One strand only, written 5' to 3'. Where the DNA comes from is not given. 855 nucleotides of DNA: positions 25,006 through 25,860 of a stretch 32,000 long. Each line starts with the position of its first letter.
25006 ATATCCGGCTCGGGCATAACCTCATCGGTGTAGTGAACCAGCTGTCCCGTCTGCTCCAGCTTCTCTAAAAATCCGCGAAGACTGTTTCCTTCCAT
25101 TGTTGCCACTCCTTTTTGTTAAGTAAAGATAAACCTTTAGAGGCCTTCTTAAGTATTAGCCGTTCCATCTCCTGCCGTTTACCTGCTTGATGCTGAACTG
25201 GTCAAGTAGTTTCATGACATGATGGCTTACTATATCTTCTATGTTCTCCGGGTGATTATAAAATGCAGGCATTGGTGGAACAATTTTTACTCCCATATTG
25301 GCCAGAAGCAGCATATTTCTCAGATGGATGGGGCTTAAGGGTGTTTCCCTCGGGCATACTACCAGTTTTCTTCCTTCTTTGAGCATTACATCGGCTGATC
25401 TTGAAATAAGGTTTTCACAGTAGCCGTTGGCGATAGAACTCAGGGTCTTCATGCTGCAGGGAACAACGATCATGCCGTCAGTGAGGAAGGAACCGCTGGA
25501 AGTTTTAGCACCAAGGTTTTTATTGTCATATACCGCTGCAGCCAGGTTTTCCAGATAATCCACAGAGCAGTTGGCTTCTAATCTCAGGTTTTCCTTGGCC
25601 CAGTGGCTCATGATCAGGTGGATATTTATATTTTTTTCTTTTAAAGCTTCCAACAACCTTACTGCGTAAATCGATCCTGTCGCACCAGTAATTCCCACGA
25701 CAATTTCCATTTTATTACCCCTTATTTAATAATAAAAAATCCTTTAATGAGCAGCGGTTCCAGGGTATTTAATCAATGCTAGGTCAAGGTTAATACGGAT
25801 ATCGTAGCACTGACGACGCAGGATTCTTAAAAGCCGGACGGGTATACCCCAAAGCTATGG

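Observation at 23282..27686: Apparently 100% identical 1838-bp direct repeat duplicating the C+D decarboxylase pair on both sides of ubiX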

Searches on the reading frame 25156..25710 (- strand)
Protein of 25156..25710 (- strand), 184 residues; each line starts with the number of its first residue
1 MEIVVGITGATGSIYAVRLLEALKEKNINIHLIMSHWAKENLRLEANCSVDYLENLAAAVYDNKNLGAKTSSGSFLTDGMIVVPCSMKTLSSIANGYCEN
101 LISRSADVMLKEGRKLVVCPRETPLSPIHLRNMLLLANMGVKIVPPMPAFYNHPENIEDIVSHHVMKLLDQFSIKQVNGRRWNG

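Call 6: search_protein_families(library=pfam, proteins=[window:25156-25710:-])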
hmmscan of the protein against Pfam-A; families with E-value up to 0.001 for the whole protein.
window:25156-25710:- (184 aa): 1 family
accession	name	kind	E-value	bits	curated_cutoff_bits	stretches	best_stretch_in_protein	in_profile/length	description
PF02441.25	Flavoprotein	-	1.5e-48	164.9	22.7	1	1-169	1-159/162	Flavoprotein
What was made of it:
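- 25156..25710 (-): ubiX (flavin prenyltransferase, 184 aa), single copy, inside the unique segment U (25120-25848). Pfam Flavoprotein (call 6).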

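Call 8: find_encoding_contigs(protein=window:25156-25710:-, flank=10000, max_places=10)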
Protein window:25156-25710:- (184 aa): 2 contigs read that carry it; 2 places shown.
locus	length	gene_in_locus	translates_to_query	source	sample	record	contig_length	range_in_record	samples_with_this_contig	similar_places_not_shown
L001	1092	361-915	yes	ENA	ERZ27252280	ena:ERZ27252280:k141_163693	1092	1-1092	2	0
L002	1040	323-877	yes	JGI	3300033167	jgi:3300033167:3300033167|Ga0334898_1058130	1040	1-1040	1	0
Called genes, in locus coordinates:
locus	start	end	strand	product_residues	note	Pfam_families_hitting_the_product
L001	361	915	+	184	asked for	PF02441:Flavoprotein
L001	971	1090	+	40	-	?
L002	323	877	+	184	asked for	PF02441:Flavoprotein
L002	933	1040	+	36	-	?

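Call 24: find_homologous_proteins(query=window:25156-25710:-, max_evalue=1e-60)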
Query window:25156-25710:- (184 aa): 478 proteins with E <= 1e-60 among 8000 candidates; the best 120 are listed.
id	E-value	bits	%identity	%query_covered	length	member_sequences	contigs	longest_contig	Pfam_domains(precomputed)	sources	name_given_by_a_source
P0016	1.7e-117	407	100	100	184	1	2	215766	PF02441.25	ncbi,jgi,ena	-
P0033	1.5e-111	388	95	100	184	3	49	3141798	PF02441.25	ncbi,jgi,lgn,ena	ncbi:MAG: UbiX family flavin prenyltransferase [Pelotomaculaceae bacterium]|jgi:polyprenyl P-hydroxy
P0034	1.6e-108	378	92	100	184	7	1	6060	PF02441.25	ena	-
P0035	7.5e-100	350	82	100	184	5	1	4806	PF02441.25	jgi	-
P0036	2.0e-95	335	81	100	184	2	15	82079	PF02441.25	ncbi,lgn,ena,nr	ncbi:MAG: UbiX family flavin prenyltransferase [Peptococcaceae bacterium]|nr:UbiX family flavin pren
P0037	4.8e-94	331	79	100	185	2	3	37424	PF02441.25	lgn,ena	-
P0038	1.5e-93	329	79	100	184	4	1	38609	PF02441.25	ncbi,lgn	-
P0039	5.1e-93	328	79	100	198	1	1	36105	PF02441.25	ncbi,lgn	-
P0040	8.1e-93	327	79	100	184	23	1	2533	PF02441.25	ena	-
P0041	3.3e-92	325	78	100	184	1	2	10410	PF02441.25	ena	-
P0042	1.3e-88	313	74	99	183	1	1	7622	PF02441.25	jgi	jgi:4-hydroxy-3-polyprenylbenzoate decarboxylase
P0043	4.5e-88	311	72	100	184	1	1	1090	PF02441.25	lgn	-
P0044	1.9e-87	309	62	68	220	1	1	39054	PF02441.25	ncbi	-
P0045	5.7e-87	308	72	99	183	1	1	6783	PF02441.25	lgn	-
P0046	1.0e-85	304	73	100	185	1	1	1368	PF02441.25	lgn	-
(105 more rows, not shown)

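Call 25: find_encoding_contigs(protein=P0033, flank=4000, max_places=10)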
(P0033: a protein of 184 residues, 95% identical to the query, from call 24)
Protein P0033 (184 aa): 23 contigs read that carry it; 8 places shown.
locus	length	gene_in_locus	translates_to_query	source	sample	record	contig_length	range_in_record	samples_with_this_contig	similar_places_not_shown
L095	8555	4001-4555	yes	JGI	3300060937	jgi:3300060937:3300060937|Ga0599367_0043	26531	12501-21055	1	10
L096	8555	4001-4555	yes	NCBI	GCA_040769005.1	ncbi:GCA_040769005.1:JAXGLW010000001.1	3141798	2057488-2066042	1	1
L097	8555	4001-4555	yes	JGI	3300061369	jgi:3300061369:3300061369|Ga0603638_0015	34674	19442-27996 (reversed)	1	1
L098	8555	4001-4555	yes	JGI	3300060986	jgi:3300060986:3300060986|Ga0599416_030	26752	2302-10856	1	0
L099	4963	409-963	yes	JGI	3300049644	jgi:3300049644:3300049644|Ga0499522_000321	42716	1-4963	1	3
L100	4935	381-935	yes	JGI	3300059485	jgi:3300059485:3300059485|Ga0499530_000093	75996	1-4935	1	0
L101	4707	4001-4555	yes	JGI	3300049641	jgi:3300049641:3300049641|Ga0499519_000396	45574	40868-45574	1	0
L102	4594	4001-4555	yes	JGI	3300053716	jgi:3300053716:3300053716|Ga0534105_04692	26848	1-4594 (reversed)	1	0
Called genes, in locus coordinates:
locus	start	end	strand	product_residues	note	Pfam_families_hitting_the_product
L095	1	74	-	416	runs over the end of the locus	PF04055:Radical_SAM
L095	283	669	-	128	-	PF21758:LpdD_chaperone, PF16093:PAC4 (weak)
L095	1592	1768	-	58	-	-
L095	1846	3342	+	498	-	PF20695:UbiD_N, PF01977:UbiD, PF20696:UbiD_C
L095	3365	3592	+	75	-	PF26358:EcdD_BsdD_detox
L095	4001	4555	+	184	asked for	PF02441:Flavoprotein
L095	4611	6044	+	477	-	PF20695:UbiD_N, PF01977:UbiD, PF20696:UbiD_C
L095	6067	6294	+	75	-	PF26358:EcdD_BsdD_detox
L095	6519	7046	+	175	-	PF00293:NUDIX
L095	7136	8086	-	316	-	PF00126:HTH_1, PF03466:LysR_substrate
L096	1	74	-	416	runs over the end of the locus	PF04055:Radical_SAM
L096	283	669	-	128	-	PF21758:LpdD_chaperone, PF16093:PAC4 (weak)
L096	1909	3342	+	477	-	PF20695:UbiD_N, PF01977:UbiD, PF20696:UbiD_C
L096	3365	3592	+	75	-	PF26358:EcdD_BsdD_detox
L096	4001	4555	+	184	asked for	PF02441:Flavoprotein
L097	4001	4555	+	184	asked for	PF02441:Flavoprotein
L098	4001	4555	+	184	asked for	PF02441:Flavoprotein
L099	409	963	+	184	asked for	PF02441:Flavoprotein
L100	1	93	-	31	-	?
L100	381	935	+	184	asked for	PF02441:Flavoprotein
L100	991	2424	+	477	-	PF20695:UbiD_N, PF01977:UbiD, PF20696:UbiD_C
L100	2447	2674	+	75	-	PF26358:EcdD_BsdD_detox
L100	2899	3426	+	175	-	PF00293:NUDIX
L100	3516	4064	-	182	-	PF03466:LysR_substrate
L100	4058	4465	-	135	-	PF00126:HTH_1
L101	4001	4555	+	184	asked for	PF02441:Flavoprotein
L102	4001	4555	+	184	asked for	PF02441:Flavoprotein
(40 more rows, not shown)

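Call 33: search_protein_families(library=ncbifam, proteins=[window:25156-25710:-])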
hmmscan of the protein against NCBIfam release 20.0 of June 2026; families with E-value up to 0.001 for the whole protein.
window:25156-25710:- (184 aa): 7 families
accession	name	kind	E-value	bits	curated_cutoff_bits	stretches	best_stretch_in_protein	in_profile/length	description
NF041206.1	VdcB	exception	1.4e-81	272.5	290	1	3-184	2-184/184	non-oxidative hydroxyarylic acid decarboxylases subunit B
TIGR00421.1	ubiX_pad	subfamily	1.6e-72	243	108.9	1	3-182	2-181/181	UbiX family flavin prenyltransferase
NF004685.0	PRK06029.1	subfamily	1e-71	240.9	188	1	2-184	3-186/187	UbiX family flavin prenyltransferase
NF041218.1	BagM_FevK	exception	2.5e-70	236.2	420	1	1-184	1-185/215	bagremycin/ferroverdin biosynthesis UbiX family decarboxylase BagM/FevK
TIGR00521.1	coaBC_dfp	equivalog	6.9e-08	31.9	219.7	1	1-151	4-154/392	bifunctional phosphopantothenoylcysteine decarboxylase/phosphopantothenate--cysteine ligase CoaBC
TIGR02113.1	coaC_strep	equivalog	1.4e-06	28.2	261.4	1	2-148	2-150/177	phosphopantothenoylcysteine decarboxylase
NF006161.0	PRK08305.1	equivalog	0.00035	20.3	156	1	3-119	8-127/196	dipicolinate synthase subunit B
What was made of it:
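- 25156..25710 (-): NCBIfam UbiX family 243 bits against 108.9; VdcB-specific model 272.5 bits, below its 290 cut-off (call 33).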

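Call 46: find_related_loci(query=window:25156-25710:-, collection=metagenome_contigs, flank=6000)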
Query window:25156-25710:- (184 aa) in metagenome_contigs; peptide patterns used: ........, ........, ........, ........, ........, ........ (x = any residue, [..] = any of these).
600 stretches matched a pattern (row limit reached: there are more); 305 encode a relative of the query (tblastn E <= 1e-3); the best 80 are kept; 80 distinct loci.
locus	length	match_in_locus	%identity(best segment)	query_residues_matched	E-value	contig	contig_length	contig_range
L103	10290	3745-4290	53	3-184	9e-67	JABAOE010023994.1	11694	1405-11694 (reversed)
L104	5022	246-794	54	2-184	6e-63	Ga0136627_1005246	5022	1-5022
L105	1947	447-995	54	2-184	3e-63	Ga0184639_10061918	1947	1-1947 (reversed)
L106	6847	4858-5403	54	3-184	1e-61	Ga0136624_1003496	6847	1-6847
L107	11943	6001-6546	53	3-184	5e-61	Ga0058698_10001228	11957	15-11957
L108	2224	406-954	52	2-184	4e-62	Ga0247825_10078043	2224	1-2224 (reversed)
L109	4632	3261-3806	54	3-184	1e-60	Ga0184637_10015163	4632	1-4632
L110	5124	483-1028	53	3-184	5e-60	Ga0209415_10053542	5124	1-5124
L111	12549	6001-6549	53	3-184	7e-60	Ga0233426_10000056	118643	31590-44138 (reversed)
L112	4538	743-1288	52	3-184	4e-60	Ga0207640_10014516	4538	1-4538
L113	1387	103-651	50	2-184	1e-62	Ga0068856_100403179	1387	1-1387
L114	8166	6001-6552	49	1-184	1e-57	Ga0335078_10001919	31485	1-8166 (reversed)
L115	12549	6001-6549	52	3-184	2e-59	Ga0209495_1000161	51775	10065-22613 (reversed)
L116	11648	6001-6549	52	3-184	3e-59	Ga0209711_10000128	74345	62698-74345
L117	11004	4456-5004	52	3-184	2e-59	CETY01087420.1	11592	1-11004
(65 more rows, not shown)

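Call 54: list_cluster_members(proteins=[P0033, L087:11457-11684:+])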
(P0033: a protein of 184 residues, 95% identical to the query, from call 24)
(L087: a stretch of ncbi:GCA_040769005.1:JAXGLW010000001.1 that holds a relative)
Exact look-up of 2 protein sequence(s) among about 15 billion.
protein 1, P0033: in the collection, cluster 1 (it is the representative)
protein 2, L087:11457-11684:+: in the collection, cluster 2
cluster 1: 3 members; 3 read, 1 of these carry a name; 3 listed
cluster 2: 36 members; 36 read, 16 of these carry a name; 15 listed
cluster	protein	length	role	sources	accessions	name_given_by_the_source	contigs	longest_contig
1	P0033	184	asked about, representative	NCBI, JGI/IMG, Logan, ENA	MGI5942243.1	MAG: UbiX family flavin prenyltransferase [Pelotomaculaceae bacterium] | polyprenyl P-hydroxybenzoate/phenylacrylic acid decarboxylase-like protein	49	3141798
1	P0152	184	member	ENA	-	-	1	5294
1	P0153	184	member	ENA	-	-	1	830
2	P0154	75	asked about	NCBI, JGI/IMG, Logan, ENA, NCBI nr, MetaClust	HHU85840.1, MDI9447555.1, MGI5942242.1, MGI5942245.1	MAG: non-oxidative hydroxyarylic acid decarboxylases subunit D [Pelotomaculaceae ... | hypothetical protein | non-oxidative hydroxyarylic acid decarboxylases subunit D [Bacillota bacterium]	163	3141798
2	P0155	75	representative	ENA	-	-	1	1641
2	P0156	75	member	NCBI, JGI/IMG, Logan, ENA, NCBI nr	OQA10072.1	MAG: Phenolic acid decarboxylase subunit D [Firmicutes bacterium ADurb.Bin373]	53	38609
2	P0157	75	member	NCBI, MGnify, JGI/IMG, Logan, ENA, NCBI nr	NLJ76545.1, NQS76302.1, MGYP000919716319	MAG: vanillic acid non-oxidative decarboxylation protein [Peptococcaceae bacterium] | FL=1 | vanillic acid non-oxidative decarboxylation protein [Peptococcaceae bacterium]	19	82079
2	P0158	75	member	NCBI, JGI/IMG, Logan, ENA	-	late competence protein required for DNA uptake (superfamily II DNA/RNA helicase)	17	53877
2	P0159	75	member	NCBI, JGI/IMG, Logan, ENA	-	hypothetical protein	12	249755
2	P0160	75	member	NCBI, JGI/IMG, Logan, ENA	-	hypothetical protein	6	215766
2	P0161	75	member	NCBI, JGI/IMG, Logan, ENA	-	hypothetical protein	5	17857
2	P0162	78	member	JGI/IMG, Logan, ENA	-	hypothetical protein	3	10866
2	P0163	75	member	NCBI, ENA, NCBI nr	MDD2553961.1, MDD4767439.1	MAG: non-oxidative hydroxyarylic acid decarboxylases subunit D [Desulfotomaculaceae ... | non-oxidative hydroxyarylic acid decarboxylases subunit D [Desulfotomaculaceae bacterium]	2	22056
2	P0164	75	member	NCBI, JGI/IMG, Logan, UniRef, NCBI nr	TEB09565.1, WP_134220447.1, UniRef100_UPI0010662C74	Phenolic acid decarboxylase subunit D [Pelotomaculum sp. FP] | non-oxidative hydroxyarylic acid decarboxylases subunit D n=1 Tax=Pelotomaculum sp. FP ... | non-oxidative hydroxyarylic acid decarboxylases subunit D [Pelotomaculum sp. FP]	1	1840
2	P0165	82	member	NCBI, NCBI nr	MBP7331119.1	MAG: hypothetical protein KBA08_02220, partial [Firmicutes bacterium] | hypothetical protein [Bacillota bacterium]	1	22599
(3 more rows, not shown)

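Call 56: find_encoding_contigs(protein=P0164, flank=5000, max_places=6)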
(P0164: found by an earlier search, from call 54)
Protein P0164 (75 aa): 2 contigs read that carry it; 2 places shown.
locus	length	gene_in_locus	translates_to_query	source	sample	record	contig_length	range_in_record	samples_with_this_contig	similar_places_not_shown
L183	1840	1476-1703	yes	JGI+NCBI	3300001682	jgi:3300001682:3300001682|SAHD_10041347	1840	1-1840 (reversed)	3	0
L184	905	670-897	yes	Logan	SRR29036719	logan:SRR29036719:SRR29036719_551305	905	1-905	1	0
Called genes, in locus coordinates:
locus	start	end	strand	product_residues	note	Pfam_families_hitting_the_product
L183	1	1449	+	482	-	PF20695:UbiD_N, PF01977:UbiD, PF20696:UbiD_C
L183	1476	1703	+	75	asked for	PF26358:EcdD_BsdD_detox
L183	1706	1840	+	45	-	?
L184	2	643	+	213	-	?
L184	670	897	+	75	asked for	PF26358:EcdD_BsdD_detox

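Call 60: find_encoding_contigs(protein=P0035, flank=6000, max_places=6)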
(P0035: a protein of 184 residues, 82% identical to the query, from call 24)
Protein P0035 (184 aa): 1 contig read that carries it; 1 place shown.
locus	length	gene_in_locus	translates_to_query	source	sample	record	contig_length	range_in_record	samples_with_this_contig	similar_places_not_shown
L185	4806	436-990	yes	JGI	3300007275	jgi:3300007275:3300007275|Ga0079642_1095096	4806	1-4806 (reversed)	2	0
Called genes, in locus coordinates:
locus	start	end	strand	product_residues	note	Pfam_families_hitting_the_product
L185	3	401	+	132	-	?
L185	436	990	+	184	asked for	PF02441:Flavoprotein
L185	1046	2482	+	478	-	PF20695:UbiD_N, PF01977:UbiD, PF20696:UbiD_C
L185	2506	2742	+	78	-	PF26358:EcdD_BsdD_detox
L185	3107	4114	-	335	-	PF00248:Aldo_ket_red, PF13183:Fer4_8 (weak), PF13187:Fer4_9 (faint), PF13534:Fer4_17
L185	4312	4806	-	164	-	?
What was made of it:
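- L185 has a different downstream neighbour (call 60).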

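Call 61: find_encoding_contigs(protein=P0034, flank=6000, max_places=6)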
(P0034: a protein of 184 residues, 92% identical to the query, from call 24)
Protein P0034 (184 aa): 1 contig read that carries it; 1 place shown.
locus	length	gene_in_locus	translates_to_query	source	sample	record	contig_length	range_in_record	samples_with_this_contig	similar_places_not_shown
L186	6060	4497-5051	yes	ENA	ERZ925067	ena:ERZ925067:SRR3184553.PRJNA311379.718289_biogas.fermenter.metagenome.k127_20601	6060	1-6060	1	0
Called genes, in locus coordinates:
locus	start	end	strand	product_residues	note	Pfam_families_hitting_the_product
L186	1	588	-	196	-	?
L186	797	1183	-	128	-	PF21758:LpdD_chaperone, PF16093:PAC4 (weak)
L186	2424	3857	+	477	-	PF20695:UbiD_N, PF01977:UbiD, PF20696:UbiD_C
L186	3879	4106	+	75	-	PF26358:EcdD_BsdD_detox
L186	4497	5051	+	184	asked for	PF02441:Flavoprotein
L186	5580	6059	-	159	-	?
